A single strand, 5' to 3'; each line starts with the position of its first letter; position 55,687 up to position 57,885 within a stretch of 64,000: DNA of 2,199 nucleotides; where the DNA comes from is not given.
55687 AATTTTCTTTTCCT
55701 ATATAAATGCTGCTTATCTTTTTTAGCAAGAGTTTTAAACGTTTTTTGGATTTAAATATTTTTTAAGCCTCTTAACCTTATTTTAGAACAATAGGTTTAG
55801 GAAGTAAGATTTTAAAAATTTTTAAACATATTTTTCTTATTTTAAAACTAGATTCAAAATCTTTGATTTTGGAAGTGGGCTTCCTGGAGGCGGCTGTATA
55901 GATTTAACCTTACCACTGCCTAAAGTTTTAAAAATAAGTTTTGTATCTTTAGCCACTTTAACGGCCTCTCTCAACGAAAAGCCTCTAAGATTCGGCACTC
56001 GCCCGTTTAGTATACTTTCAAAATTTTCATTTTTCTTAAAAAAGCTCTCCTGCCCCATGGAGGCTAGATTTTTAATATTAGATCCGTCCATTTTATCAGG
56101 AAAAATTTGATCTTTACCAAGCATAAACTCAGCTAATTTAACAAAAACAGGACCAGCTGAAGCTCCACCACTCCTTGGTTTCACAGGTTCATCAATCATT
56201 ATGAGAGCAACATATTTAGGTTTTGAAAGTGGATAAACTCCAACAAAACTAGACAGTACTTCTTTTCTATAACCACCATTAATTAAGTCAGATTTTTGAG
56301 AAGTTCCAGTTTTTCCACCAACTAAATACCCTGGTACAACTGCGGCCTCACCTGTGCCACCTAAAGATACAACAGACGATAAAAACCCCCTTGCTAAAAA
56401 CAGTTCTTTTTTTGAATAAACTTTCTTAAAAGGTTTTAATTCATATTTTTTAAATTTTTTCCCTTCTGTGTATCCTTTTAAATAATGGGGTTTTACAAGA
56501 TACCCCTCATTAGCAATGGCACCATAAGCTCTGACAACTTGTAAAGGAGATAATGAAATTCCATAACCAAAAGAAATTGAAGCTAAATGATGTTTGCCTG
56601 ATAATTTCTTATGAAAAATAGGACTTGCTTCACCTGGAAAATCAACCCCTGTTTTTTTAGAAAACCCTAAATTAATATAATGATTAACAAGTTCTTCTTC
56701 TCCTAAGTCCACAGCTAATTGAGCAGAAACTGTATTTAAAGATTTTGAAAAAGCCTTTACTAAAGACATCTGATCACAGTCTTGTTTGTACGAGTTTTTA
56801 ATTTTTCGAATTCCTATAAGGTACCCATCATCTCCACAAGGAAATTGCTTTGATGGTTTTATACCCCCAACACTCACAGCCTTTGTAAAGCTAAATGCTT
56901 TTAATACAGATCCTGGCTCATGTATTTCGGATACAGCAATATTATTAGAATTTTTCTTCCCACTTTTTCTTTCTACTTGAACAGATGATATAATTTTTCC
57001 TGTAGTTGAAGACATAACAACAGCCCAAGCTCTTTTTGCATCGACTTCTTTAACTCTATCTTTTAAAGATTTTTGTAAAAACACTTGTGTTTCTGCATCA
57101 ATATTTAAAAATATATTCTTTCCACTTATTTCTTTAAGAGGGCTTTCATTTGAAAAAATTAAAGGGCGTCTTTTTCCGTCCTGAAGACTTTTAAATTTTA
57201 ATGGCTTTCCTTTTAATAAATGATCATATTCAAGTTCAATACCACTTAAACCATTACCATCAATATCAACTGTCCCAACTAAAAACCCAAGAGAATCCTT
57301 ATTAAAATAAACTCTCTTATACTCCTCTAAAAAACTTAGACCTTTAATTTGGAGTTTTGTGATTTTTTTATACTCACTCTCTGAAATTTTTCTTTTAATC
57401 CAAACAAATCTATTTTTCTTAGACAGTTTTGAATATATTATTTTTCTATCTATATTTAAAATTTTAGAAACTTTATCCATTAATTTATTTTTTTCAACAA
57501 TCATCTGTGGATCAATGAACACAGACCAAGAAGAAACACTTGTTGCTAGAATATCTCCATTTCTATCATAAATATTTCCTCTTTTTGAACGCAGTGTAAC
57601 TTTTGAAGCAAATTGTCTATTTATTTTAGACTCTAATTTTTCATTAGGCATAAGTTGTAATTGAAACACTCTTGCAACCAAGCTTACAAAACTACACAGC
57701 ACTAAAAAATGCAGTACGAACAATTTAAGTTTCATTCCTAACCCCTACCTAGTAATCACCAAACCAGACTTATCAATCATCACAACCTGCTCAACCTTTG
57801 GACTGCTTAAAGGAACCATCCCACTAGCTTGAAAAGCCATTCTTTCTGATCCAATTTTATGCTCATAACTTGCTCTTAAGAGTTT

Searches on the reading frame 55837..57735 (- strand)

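Call 50: search_protein_families(library=ncbifam, proteins=[window:55837-57735:-], max_evalue=0.00001)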
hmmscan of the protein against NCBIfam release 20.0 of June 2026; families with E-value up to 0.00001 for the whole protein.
window:55837-57735:- (632 aa): 20 families
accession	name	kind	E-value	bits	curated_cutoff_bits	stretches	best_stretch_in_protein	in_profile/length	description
TIGR02214.1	spoVD_pbp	equivalog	3.5e-95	319.6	688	1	9-621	4-624/636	stage V sporulation protein D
NF053573.1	PBP2_PenA_Neis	exception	1.7e-74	251.4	1105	1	6-534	30-556/572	peptidoglycan D,D-transpeptidase PBP2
TIGR03423.1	pbp2_mrdA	equivalog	5.5e-61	206.8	455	1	4-539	2-591/593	penicillin-binding protein 2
NF011685.0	PRK15105.1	subfamily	7.9e-52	176.6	737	1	11-557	30-576/588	peptidoglycan glycosyltransferase FtsI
NF038271.1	strep_PBP2X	exception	1e-34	119.9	1050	1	10-518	35-594/750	penicillin-binding protein PBP2X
TIGR02074.1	PBP_1a_fam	subfamily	9.6e-27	94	508.75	1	205-494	223-499/535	PBP1A family penicillin-binding protein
NF038278.1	strep_PBP2B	exception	3.4e-22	78.7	975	2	161-482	262-619/678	penicillin-binding protein PBP2B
NF051842.1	PBP4_5_Efaec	equivalog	2.3e-17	62.6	700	2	318-523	458-654/668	penicillin-binding protein PBP4(5)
NF008061.0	PRK10795.1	equivalog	3.9e-17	62.1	962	1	162-439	207-505/634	peptidoglycan DD-transpeptidase MrdA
NF051885.1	tranpepglycosPbpC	equivalog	6.9e-13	48.1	900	1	211-481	297-546/632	multimodular transpeptidase-transglycosylase PbpC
NF000237.1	MECA_PBP2A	equivalog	2.3e-11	42.7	750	1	322-430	452-560/668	PBP2a family beta-lactam-resistant peptidoglycan transpeptidase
NF000407.1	MECC_PBP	exception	1.4e-10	40.1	1500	0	322-430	449-557/665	PBP2a family beta-lactam-resistant peptidoglycan transpeptidase MecC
NF038276.1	strep_PBP2A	exception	1.7e-09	36.5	1100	1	205-481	317-581/716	penicillin-binding protein PBP2A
NF033378.1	MECD_PBP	exception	6.1e-09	34.7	1450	1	47-431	148-569/678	PBP2a family beta-lactam-resistant peptidoglycan transpeptidase MecD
NF000410.1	MECA1_pure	exception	1.7e-08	33.1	1480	1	322-430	450-558/666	PBP2a family beta-lactam-resistant peptidoglycan transpeptidase MecA1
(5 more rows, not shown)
